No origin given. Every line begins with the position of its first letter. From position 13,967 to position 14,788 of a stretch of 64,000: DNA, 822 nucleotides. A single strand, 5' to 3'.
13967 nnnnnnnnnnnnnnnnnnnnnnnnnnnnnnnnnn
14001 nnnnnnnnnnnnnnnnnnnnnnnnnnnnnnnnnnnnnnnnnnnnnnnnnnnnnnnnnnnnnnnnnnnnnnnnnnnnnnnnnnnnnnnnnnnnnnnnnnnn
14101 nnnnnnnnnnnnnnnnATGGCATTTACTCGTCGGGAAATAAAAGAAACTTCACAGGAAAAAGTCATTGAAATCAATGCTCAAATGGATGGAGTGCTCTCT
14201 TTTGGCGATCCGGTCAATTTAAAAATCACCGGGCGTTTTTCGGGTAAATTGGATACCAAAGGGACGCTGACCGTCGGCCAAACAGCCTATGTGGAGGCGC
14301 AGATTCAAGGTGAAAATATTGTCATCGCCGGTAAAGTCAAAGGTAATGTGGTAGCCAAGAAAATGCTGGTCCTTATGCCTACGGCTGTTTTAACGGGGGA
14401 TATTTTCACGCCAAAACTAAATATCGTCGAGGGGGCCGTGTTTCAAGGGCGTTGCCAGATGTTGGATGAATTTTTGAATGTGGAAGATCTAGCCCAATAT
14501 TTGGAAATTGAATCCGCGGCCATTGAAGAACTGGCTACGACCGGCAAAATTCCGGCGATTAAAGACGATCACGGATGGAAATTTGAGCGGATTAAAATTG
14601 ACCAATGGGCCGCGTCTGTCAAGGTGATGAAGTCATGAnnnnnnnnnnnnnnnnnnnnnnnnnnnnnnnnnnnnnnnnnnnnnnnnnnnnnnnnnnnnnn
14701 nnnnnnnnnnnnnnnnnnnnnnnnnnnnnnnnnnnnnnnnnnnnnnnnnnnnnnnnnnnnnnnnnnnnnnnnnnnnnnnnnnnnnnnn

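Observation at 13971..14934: Bactofilin fused to an excisionase-type HTH, coupled to a membrane-anchored HTH protein, behind a consensus promoter and an elaborately structured leader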

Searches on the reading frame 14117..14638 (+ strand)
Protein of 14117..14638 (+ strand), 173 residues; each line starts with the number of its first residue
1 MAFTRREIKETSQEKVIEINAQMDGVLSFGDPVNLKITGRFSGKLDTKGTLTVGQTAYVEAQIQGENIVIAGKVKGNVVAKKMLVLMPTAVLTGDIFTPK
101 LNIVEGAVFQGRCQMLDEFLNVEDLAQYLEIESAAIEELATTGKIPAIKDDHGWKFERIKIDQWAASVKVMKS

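Call 4: search_protein_families(library=pfam, proteins=[window:14117-14638:+], max_evalue=1)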
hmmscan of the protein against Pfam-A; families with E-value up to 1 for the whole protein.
window:14117-14638:+ (173 aa): 3 families
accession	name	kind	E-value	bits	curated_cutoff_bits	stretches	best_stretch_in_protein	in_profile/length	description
PF04519.19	Bactofilin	-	7.8e-24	84.2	27.9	1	16-114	2-98/98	Polymer-forming cytoskeletal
PF12728.13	HTH_17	-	4.8e-06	27.2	27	1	119-167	1-49/51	Helix-turn-helix domain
PF06685.17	DUF1186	-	0.036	14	22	1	92-141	92-139/247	Protein of unknown function (DUF1186)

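Call 5: search_protein_families(library=ncbifam, proteins=[window:14117-14638:+], max_evalue=1)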
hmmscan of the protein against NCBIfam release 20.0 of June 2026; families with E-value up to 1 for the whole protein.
window:14117-14638:+ (173 aa): 3 families
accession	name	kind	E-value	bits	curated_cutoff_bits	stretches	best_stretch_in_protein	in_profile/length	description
NF047737.1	antiphage_MADS1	equivalog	1.2e-09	38.2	80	1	117-164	1-48/49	methylation-associated defense system helix-turn-helix domain-containing protein MAD1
TIGR01764.1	excise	domain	0.001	19.4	28.8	1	120-166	2-48/49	excisionase family DNA-binding protein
TIGR03940.1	PGA_PgaD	equivalog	0.032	14.2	31.45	1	118-154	100-136/141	poly-beta-1,6-N-acetyl-D-glucosamine biosynthesis protein PgaD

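Call 6: find_homologous_proteins(query=window:14117-14638:+, max_evalue=0.001)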
Query window:14117-14638:+ (173 aa): 798 proteins with E <= 0.001 among 866 candidates; the best 120 are listed.
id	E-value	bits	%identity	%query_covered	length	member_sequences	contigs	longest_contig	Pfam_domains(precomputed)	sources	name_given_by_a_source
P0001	8.0e-99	346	94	98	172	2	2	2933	PF12728.14,PF04519.20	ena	-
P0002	1.6e-89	316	86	98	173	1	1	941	PF12728.14,PF04519.20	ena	-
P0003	1.3e-88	313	84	98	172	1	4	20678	PF12728.14,PF04519.20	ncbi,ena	-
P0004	9.1e-88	310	83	98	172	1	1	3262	PF12728.14,PF04519.20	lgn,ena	-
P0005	1.2e-87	310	82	98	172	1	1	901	PF12728.14,PF04519.20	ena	-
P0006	1.6e-87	309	82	98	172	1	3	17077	PF04519.20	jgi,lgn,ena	-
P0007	3.0e-87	309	81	98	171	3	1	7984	PF12728.14,PF04519.20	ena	-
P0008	4.6e-87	308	82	98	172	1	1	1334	PF12728.14,PF04519.20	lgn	-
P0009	6.5e-87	307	82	98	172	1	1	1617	PF12728.14,PF04519.20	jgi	jgi:cytoskeletal protein CcmA (bactofilin family)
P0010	1.0e-86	307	82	98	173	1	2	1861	PF12728.14,PF04519.20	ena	-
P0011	1.4e-86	306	82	98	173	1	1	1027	PF12728.14,PF04519.20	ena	-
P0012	1.5e-86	306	82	98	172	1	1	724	PF12728.14,PF04519.20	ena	-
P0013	6.5e-86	304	83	98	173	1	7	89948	PF12728.14,PF04519.20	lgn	-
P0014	1.1e-85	304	82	98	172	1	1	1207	PF12728.14,PF04519.20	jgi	jgi:cytoskeletal protein CcmA (bactofilin family)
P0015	2.1e-85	303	82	98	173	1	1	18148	PF12728.14,PF04519.20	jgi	jgi:excisionase family DNA binding protein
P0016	6.2e-85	301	81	98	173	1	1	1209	PF12728.14,PF04519.20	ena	-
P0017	1.3e-84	300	81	98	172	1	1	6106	PF12728.14,PF04519.20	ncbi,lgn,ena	ncbi:MAG: polymer-forming cytoskeletal protein [Candidatus Omnitrophota bacterium]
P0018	2.2e-84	299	82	98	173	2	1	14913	PF12728.14,PF04519.20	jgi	jgi:cytoskeletal protein CcmA (bactofilin family)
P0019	8.2e-84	297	79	98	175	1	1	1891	PF04519.20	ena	-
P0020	8.8e-84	297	81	98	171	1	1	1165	PF12728.14,PF04519.20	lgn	-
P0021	3.9e-83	295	80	98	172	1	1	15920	PF12728.14,PF04519.20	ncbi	-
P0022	5.9e-83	295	80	98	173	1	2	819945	PF12728.14,PF04519.20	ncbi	-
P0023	1.1e-82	294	78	98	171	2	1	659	PF12728.14,PF04519.20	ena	-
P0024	1.4e-82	293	78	98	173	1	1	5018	PF12728.14,PF04519.20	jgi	jgi:cytoskeletal protein CcmA (bactofilin family)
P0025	6.0e-82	291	78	98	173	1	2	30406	PF12728.14,PF04519.20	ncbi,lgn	-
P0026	7.9e-81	288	78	98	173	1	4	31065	PF12728.14,PF04519.20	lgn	-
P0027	1.0e-80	287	78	98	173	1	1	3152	PF12728.14,PF04519.20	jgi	jgi:cytoskeletal protein CcmA (bactofilin family)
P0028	7.0e-80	285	76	98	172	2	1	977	PF12728.14,PF04519.20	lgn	-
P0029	7.3e-80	285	77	98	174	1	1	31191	PF12728.14,PF04519.20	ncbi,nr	ncbi:MAG: polymer-forming cytoskeletal protein [Candidatus Omnitrophica bacterium]|nr:polymer-formin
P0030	2.3e-79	283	77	98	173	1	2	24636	PF12728.14,PF04519.20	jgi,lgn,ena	-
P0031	2.6e-79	283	76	98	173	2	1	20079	PF12728.14,PF04519.20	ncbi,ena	-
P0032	1.2e-78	281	75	98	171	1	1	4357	PF12728.14,PF04519.20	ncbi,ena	-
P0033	3.2e-78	279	75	98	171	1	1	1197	PF12728.14,PF04519.20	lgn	-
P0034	9.8e-78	278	77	98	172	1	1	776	PF12728.14,PF04519.20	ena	-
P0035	1.1e-77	278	78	98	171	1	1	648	PF12728.14,PF04519.20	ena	-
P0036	1.1e-77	278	75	98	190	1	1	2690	PF12728.14,PF04519.20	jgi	jgi:excisionase family DNA binding protein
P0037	1.5e-77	277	77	98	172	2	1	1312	PF12728.14,PF04519.20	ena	-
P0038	1.6e-77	277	79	94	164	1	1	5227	PF04519.20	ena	-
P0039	1.7e-77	277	76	98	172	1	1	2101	PF12728.14,PF04519.20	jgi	jgi:excisionase family DNA binding protein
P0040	2.3e-77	276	75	98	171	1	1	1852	PF12728.14,PF04519.20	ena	-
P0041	1.2e-76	274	73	98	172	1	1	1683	PF12728.14,PF04519.20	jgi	jgi:excisionase family DNA binding protein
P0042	1.4e-76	274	75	98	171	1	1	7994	PF12728.14,PF04519.20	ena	-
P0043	3.2e-76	273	75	98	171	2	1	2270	PF12728.14,PF04519.20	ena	-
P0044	6.2e-76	272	78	92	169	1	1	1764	PF04519.20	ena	-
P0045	8.5e-76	271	73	98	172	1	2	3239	PF12728.14,PF04519.20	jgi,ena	-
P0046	8.6e-76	271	75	98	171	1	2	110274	PF12728.14,PF04519.20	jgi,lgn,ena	-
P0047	8.6e-76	271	73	98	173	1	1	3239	PF12728.14,PF04519.20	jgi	-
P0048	1.1e-75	271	74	98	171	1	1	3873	PF12728.14,PF04519.20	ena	-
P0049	1.2e-75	271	75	98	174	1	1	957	PF12728.14,PF04519.20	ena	-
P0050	1.4e-75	271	73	98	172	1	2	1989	PF12728.14,PF04519.20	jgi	jgi:excisionase family DNA binding protein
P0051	2.0e-75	270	73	99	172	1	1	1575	PF12728.14,PF04519.20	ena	-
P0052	2.1e-75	270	73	98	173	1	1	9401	PF12728.14,PF04519.20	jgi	jgi:excisionase family DNA binding protein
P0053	2.2e-75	270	73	99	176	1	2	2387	PF12728.14,PF04519.20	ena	-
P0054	2.8e-75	270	74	98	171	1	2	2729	PF12728.14,PF04519.20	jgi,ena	-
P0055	3.1e-75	270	74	99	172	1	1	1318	PF12728.14,PF04519.20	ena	-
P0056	3.5e-75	269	73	98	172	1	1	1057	PF12728.14,PF04519.20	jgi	jgi:excisionase family DNA binding protein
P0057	3.5e-75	269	74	98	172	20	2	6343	PF12728.14,PF04519.20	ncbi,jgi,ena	-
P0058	4.1e-75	269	73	99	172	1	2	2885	PF12728.14,PF04519.20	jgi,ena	-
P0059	4.6e-75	269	73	98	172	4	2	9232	PF12728.14,PF04519.20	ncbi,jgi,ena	-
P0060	5.2e-75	269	71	98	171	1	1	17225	PF12728.14,PF04519.20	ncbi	-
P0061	5.7e-75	269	73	98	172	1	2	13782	PF12728.14,PF04519.20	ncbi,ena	-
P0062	6.8e-75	268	74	98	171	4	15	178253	PF12728.14,PF04519.20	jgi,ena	jgi:excisionase family DNA binding protein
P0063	7.1e-75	268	74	98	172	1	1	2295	PF12728.14,PF04519.20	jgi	-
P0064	8.1e-75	268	74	98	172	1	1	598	PF12728.14,PF04519.20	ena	-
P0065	9.3e-75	268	77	98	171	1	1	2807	PF12728.14,PF04519.20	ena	-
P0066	9.6e-75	268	74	98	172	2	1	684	PF12728.14,PF04519.20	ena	-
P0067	1.2e-74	268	75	98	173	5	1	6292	PF12728.14,PF04519.20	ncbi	-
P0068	1.4e-74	267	74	98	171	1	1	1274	PF12728.14,PF04519.20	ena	-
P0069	1.9e-74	267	72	98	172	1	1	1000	PF12728.14,PF04519.20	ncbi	-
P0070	2.4e-74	267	73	98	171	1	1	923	PF12728.14,PF04519.20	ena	-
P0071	2.6e-74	267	72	98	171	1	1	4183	PF12728.14,PF04519.20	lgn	-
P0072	4.1e-74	266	72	99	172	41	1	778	PF12728.14,PF04519.20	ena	-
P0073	6.1e-74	265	70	98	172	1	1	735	PF12728.14,PF04519.20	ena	-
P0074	6.3e-74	265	75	98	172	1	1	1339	PF12728.14,PF04519.20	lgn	-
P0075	8.1e-74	265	72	98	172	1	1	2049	PF12728.14,PF04519.20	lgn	-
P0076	9.2e-74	265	72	98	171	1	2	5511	PF12728.14,PF04519.20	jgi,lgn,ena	-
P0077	9.5e-74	265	73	98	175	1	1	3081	PF12728.14,PF04519.20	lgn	-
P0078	1.2e-73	264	71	98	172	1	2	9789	PF12728.14,PF04519.20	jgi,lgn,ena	-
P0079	1.2e-73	264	73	98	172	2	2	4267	PF12728.14,PF04519.20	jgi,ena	-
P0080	1.3e-73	264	71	98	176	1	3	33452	PF12728.14,PF04519.20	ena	-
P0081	1.5e-73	264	71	98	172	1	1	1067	PF12728.14,PF04519.20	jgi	jgi:excisionase family DNA binding protein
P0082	1.6e-73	264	73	98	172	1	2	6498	PF12728.14,PF04519.20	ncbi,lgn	-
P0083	1.6e-73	264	69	98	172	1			PF12728.14,PF04519.20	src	-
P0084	1.6e-73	264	71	98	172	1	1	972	PF12728.14,PF04519.20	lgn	-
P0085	1.6e-73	264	74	98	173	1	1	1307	PF12728.14,PF04519.20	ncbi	-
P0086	2.8e-73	263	72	98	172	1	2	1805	PF12728.14,PF04519.20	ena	-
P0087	2.9e-73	263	71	98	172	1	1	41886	PF12728.14,PF04519.20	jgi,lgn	-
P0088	2.9e-73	263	72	98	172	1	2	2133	PF12728.14,PF04519.20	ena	-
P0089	3.1e-73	263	71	98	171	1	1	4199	PF12728.14,PF04519.20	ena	-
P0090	3.6e-73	263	73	98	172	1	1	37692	PF12728.14,PF04519.20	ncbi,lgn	-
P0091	3.7e-73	263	72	98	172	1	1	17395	PF12728.14,PF04519.20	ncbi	-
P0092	4.0e-73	263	72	98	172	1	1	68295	PF12728.14,PF04519.20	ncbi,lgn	-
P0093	4.0e-73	263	70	98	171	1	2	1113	PF12728.14,PF04519.20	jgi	jgi:excisionase family DNA binding protein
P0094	4.0e-73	263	71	98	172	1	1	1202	PF12728.14,PF04519.20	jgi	jgi:excisionase family DNA binding protein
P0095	4.0e-73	263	71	98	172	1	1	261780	PF12728.14,PF04519.20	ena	-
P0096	4.6e-73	262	73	98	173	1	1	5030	PF12728.14,PF04519.20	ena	-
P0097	5.0e-73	262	70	99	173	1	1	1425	PF12728.14,PF04519.20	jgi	jgi:excisionase family DNA binding protein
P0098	5.5e-73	262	72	98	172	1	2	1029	PF12728.14,PF04519.20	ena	-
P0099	5.8e-73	262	72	96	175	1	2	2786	PF12728.14,PF04519.20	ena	-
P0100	6.6e-73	262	74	98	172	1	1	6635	PF12728.14,PF04519.20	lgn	-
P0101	7.0e-73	262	72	98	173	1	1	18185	PF12728.14,PF04519.20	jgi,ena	jgi:excisionase family DNA binding protein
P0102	7.3e-73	262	72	98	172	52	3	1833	PF12728.14,PF04519.20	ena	-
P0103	7.3e-73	262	71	98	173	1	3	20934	PF12728.14,PF04519.20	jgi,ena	-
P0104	7.6e-73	262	68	98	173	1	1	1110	PF12728.14,PF04519.20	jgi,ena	-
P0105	8.6e-73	262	74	98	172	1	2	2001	PF12728.14,PF04519.20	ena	-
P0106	9.3e-73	261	73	98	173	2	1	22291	PF12728.14,PF04519.20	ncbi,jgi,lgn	-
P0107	1.1e-72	261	72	99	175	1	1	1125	PF12728.14,PF04519.20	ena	-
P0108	1.1e-72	261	68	98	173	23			PF12728.14,PF04519.20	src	-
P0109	1.3e-72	261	73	98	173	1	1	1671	PF12728.14,PF04519.20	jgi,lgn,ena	-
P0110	1.4e-72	261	71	98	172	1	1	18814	PF12728.14,PF04519.20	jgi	jgi:excisionase family DNA binding protein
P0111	1.5e-72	261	72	98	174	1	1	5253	PF12728.14,PF04519.20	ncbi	-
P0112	1.5e-72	261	69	98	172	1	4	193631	PF12728.14,PF04519.20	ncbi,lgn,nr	ncbi:MAG: polymer-forming cytoskeletal protein [Candidatus Omnitrophica bacterium]|nr:polymer-formin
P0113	1.7e-72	261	68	98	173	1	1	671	PF12728.14,PF04519.20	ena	-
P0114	2.3e-72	260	72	98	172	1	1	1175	PF12728.14,PF04519.20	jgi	jgi:excisionase family DNA binding protein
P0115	2.4e-72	260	71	98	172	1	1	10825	PF12728.14,PF04519.20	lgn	-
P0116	2.5e-72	260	69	98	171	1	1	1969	PF12728.14,PF04519.20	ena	-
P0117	2.6e-72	260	72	98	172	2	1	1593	PF12728.14,PF04519.20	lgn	-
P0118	2.8e-72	260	71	98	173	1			PF12728.14,PF04519.20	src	-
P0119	2.8e-72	260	72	98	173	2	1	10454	PF12728.14,PF04519.20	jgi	jgi:excisionase family DNA binding protein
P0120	2.9e-72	260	71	98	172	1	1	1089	PF12728.14,PF04519.20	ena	-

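Call 12: find_related_loci(query=window:14117-14638:+, collection=genome_contigs, flank=4000)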
Query window:14117-14638:+ (173 aa) in genome_contigs; peptide patterns used: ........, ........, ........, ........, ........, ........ (x = any residue, [..] = any of these).
67 stretches matched a pattern; 13 encode a relative of the query (tblastn E <= 1e-3); 13 distinct loci.
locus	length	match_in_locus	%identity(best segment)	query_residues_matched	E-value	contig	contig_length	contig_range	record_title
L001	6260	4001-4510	84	1-170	2e-97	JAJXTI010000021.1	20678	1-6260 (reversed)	MAG: bacterium isolate BP4.bin41 NODE_2832_length_20678_cov_1.174785, whole genome shotgun sequence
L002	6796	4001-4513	80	1-170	1e-91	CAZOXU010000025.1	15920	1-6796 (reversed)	MAG TPA_asm: uncultured Planctomycetales bacterium isolate SRP278252_co2_25 genome assembly, contig: NODE_7625_length_15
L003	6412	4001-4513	78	1-170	2e-90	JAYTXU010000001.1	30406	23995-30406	MAG: Candidatus Omnitrophota bacterium isolate GFS_5990 GFS_5990_0, whole genome shotgun sequence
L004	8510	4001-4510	76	1-170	5e-88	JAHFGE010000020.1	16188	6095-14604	MAG: Candidatus Omnitrophota bacterium isolate nzgw308 NODE_4249_length_16189_cov_2.930919, whole genome shotgun sequenc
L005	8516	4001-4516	77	1-170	5e-88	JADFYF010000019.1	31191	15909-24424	MAG: Candidatus Omnitrophota bacterium isolate nDJH6bin18 nDJH6_bin18_NODE_19_length_31191_cov_2.311325, whole genome sh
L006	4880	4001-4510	81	1-170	2e-87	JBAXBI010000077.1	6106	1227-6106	MAG: Candidatus Omnitrophota bacterium isolate ELA163 MAG163_77, whole genome shotgun sequence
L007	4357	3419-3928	75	1-170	2e-87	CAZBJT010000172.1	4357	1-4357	MAG TPA_asm: uncultured Planctomycetales bacterium isolate binchicken_co54_492 genome assembly, contig: NODE_39452_lengt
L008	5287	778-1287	71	1-170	1e-83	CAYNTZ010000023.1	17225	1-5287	MAG TPA_asm: uncultured Planctomycetales bacterium isolate SRP150892_co1_50 genome assembly, contig: NODE_3042_length_17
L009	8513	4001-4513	72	1-170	9e-82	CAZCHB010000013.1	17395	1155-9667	MAG TPA_asm: uncultured Planctomycetales bacterium isolate SRP342105_co1_318 genome assembly, contig: NODE_4374_length_1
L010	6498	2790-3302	73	1-170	2e-81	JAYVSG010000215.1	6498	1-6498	MAG: Candidatus Omnitrophota bacterium isolate GL74_DN_concoct_188_sub GL74_DN_concoct_188_sub_214, whole genome shotgun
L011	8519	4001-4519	70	1-170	1e-79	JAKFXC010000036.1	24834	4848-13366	MAG: Candidatus Omnitrophota bacterium isolate ND2_Bin_17 ND2_0000194, whole genome shotgun sequence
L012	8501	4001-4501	68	1-170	2e-74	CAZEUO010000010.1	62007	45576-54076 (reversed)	MAG TPA_asm: uncultured Planctomycetales bacterium isolate SRP178908_co1_326 genome assembly, contig: NODE_230_length_62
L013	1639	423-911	62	4-170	2e-74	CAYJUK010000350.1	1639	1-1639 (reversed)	MAG TPA_asm: uncultured Planctomycetales bacterium isolate ERP125453_co1_189 genome assembly, contig: NODE_124326_length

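Call 20: search_protein_representatives(protein=window:14117-14638:+)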
Query: 173 residues. Proteins with E-value up to 0.001 (for the whole library): 10983; up to 1e-10: 675; up to 1e-30: 15. The best 150 are listed.
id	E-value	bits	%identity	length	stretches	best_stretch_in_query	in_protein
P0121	3.9e-48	179.8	58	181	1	9-168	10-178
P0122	3.2e-47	176.8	51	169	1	5-169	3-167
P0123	9.3e-42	159.1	49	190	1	11-169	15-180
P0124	6.1e-41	156.4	50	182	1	6-170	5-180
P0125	7.0e-41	156.2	49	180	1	8-167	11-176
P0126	2.6e-38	147.9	46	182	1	11-170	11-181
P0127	6.8e-38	146.5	44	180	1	10-167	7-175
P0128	1.8e-37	145.2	44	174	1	2-168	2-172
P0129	4.2e-35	137.5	46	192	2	9-125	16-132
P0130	1.3e-34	135.9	45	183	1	3-170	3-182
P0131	1.5e-33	132.4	43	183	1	9-165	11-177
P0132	2.6e-33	131.7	41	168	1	5-166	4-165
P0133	1.6e-32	129.0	42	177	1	9-168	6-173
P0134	1.9e-32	128.9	57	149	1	57-169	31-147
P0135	2.5e-32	128.4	61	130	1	9-116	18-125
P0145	5.8e-27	111.0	36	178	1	6-170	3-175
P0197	1.1e-15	74.4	32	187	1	14-167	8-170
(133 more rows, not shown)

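Call 27: list_cluster_members(proteins=[P0121, P0122, P0123, P0124, P0125, P0127, P0130, P0132, P0145, P0197])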
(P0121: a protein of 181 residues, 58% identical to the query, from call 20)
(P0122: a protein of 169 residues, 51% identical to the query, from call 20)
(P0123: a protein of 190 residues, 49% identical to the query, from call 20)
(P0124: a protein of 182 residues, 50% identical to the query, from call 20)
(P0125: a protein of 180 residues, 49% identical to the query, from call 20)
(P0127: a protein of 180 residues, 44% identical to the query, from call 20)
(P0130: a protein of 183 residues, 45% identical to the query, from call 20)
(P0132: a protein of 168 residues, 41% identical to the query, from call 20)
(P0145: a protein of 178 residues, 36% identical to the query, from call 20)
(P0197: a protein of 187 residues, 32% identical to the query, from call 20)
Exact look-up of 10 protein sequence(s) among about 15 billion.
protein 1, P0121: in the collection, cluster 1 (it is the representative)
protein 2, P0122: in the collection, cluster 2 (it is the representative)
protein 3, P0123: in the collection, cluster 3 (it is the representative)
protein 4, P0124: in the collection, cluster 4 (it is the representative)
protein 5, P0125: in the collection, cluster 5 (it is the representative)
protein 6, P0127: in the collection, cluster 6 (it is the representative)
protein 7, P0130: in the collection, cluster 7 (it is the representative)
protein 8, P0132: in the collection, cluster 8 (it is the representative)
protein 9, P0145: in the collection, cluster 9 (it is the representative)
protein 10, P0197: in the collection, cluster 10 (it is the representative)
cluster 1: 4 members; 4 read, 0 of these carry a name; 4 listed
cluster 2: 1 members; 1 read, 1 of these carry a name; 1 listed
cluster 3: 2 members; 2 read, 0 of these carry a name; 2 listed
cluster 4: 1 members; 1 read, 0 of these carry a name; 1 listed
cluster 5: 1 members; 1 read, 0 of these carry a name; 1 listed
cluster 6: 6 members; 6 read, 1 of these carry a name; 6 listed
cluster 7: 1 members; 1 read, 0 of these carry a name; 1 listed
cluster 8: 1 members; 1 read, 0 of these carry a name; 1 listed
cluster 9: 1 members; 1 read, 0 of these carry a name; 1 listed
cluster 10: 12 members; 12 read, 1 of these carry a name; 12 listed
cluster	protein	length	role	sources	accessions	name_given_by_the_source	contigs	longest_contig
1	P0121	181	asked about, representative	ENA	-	-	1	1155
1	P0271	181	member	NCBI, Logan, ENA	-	-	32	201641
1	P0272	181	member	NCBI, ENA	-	-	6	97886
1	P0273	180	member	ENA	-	-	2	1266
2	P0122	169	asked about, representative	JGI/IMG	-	excisionase family DNA binding protein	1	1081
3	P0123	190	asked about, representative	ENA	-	-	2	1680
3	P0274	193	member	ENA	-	-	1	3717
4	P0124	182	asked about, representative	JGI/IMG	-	-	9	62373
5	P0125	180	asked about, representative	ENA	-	-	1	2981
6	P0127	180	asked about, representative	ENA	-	-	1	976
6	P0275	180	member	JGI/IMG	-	cytoskeletal protein CcmA (bactofilin family)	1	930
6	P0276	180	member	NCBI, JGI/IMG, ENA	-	-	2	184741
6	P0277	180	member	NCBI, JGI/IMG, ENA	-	-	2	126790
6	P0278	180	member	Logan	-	-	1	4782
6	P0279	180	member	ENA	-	-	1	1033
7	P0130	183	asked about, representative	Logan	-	-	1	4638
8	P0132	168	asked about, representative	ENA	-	-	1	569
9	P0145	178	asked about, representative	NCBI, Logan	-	-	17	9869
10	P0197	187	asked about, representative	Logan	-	-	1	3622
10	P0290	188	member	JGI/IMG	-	-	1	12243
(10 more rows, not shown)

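Call 29: find_encoding_contigs(protein=P0271, flank=5000, max_places=2)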
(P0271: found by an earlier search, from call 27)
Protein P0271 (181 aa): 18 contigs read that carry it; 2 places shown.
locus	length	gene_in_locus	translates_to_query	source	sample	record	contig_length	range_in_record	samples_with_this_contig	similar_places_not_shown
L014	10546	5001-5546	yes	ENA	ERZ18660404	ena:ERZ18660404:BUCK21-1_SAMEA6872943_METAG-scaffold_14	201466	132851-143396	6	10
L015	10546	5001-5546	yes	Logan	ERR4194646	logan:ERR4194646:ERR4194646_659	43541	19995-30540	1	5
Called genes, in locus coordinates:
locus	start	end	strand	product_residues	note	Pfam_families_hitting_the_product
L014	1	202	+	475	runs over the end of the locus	PF01425:Amidase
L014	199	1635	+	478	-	PF02934:GatB_N, PF02637:GatB_Yqey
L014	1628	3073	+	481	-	PF00595:PDZ (faint), PF13180:PDZ_2 (weak), PF17820:PDZ_6, PF03572:Peptidase_S41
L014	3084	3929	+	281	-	PF04748:Polysacc_deac_2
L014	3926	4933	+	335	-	PF00814:TsaD, PF22521:HypF_C_2 (weak)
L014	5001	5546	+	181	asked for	PF04519:Bactofilin, PF12728:HTH_17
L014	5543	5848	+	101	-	PF12728:HTH_17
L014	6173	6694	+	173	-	PF00565:SNase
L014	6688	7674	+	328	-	PF01171:ATP_bind_3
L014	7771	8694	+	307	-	PF00535:Glycos_transf_2, PF13641:Glyco_tranf_2_3 (weak)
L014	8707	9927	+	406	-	-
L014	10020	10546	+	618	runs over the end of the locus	PF06480:FtsH_ext (faint), PF06068:TIP49 (weak), PF13191:AAA_16 (faint), PF00004:AAA, PF07728:AAA_5 (weak), PF17862:AAA_lid_3, PF01434:Peptidase_M41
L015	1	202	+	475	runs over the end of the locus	PF01425:Amidase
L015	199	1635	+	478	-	PF02934:GatB_N, PF02637:GatB_Yqey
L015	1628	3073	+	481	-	PF00595:PDZ (faint), PF13180:PDZ_2 (weak), PF17820:PDZ_6, PF03572:Peptidase_S41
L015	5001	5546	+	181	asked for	PF04519:Bactofilin, PF12728:HTH_17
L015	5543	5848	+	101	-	PF12728:HTH_17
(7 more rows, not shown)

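Call 30: find_encoding_contigs(protein=P0276, flank=5000, max_places=2)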
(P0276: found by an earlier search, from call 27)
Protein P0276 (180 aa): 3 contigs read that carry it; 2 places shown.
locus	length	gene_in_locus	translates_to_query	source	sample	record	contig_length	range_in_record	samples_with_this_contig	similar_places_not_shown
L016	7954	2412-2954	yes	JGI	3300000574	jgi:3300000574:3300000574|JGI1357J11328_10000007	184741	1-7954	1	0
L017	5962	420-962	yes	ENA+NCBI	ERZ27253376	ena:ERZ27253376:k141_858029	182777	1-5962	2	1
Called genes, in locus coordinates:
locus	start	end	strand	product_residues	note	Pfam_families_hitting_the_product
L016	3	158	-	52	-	?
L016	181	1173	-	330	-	PF14623:Vint, PF07591:PT-HINT, PF14890:Intein_splicing (faint)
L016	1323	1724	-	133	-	PF07591:PT-HINT, PF14890:Intein_splicing (faint)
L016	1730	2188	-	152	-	-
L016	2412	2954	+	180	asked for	PF04519:Bactofilin, PF12728:HTH_17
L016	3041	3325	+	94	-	PF12728:HTH_17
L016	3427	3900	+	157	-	PF03449:GreA_GreB_N, PF01272:GreA_GreB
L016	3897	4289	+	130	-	PF01648:ACPS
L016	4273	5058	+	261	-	PF04794:YdjC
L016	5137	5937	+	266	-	PF01975:SurE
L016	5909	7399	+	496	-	PF00171:Aldedh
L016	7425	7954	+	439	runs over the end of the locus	PF00202:Aminotran_3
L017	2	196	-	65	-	?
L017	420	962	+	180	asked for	PF04519:Bactofilin, PF12728:HTH_17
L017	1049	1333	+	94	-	PF12728:HTH_17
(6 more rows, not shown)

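Call 31: find_encoding_contigs(protein=P0124, flank=5000, max_places=1)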
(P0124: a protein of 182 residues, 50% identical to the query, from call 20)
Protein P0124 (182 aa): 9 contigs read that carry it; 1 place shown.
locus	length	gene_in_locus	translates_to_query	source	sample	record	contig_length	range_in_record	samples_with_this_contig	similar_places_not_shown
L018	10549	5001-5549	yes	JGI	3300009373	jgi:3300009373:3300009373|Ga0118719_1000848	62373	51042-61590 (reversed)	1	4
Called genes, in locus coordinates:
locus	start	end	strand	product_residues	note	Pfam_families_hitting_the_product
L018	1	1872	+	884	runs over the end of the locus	?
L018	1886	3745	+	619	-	PF13584:BatD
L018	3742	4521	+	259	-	PF07719:TPR_2 (faint), PF00515:TPR_1 (weak)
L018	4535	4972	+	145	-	PF02308:MgtC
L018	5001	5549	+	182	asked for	PF04519:Bactofilin, PF12728:HTH_17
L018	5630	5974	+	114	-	PF12728:HTH_17 (weak)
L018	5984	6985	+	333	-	PF13180:PDZ_2 (faint), PF17820:PDZ_6 (weak), PF00595:PDZ (weak)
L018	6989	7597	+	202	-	-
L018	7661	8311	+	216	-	PF07719:TPR_2 (faint)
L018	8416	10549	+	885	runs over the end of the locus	PF02739:5_3_exonuc_N, PF01367:5_3_exonuc, PF01612:DNA_pol_A_exo1, PF22619:DNA_polI_exo1, PF00476:DNA_pol_A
